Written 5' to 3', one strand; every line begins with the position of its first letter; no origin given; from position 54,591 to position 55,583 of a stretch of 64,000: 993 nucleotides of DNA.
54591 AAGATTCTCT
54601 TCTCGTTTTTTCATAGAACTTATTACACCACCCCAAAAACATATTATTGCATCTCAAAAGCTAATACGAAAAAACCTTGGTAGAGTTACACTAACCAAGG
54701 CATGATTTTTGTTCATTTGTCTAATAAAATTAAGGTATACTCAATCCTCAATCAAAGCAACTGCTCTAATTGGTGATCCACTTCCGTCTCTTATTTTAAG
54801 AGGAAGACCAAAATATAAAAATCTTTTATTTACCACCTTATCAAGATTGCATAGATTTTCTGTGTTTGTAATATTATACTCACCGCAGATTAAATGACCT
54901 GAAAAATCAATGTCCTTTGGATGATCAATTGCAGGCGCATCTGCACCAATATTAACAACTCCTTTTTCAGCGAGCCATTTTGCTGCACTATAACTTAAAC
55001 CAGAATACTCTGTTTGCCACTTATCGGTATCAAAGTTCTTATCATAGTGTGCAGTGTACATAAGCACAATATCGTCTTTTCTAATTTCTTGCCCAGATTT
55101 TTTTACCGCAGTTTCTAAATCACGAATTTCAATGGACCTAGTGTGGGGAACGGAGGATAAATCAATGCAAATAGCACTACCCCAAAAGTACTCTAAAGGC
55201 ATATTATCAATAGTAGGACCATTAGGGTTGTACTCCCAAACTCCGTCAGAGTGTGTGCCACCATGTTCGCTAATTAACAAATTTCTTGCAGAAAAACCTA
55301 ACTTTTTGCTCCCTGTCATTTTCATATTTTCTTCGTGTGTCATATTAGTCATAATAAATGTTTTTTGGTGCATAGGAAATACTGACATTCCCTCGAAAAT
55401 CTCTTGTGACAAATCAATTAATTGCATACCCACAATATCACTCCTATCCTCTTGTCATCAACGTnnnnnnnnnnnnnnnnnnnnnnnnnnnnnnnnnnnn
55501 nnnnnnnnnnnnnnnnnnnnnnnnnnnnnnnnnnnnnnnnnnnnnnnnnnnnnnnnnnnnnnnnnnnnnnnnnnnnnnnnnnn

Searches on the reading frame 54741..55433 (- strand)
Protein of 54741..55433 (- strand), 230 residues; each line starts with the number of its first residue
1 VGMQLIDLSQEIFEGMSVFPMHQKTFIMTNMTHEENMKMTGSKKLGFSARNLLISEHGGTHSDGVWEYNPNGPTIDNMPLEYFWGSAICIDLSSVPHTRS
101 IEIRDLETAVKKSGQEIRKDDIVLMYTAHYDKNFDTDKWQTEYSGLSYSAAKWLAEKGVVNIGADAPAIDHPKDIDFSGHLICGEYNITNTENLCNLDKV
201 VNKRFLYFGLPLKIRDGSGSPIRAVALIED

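Call 3: search_protein_families(library=pfam, proteins=[window:54741-55433:-], max_evalue=1)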
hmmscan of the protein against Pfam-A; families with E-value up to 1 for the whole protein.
window:54741-55433:- (230 aa): 1 family
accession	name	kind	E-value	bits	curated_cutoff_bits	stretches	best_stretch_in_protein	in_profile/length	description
PF04199.19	Cyclase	-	1.6e-32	113.1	23.1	1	6-171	1-142/142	Putative cyclase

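Call 4: search_protein_families(library=ncbifam, proteins=[window:54741-55433:-], max_evalue=1)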
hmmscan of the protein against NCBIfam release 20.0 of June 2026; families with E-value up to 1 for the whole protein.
window:54741-55433:- (230 aa): 1 family
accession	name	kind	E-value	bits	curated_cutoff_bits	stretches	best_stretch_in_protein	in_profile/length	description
TIGR03035.1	trp_arylform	equivalog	1.3e-21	77.6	223.05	1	5-225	2-202/206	arylformamidase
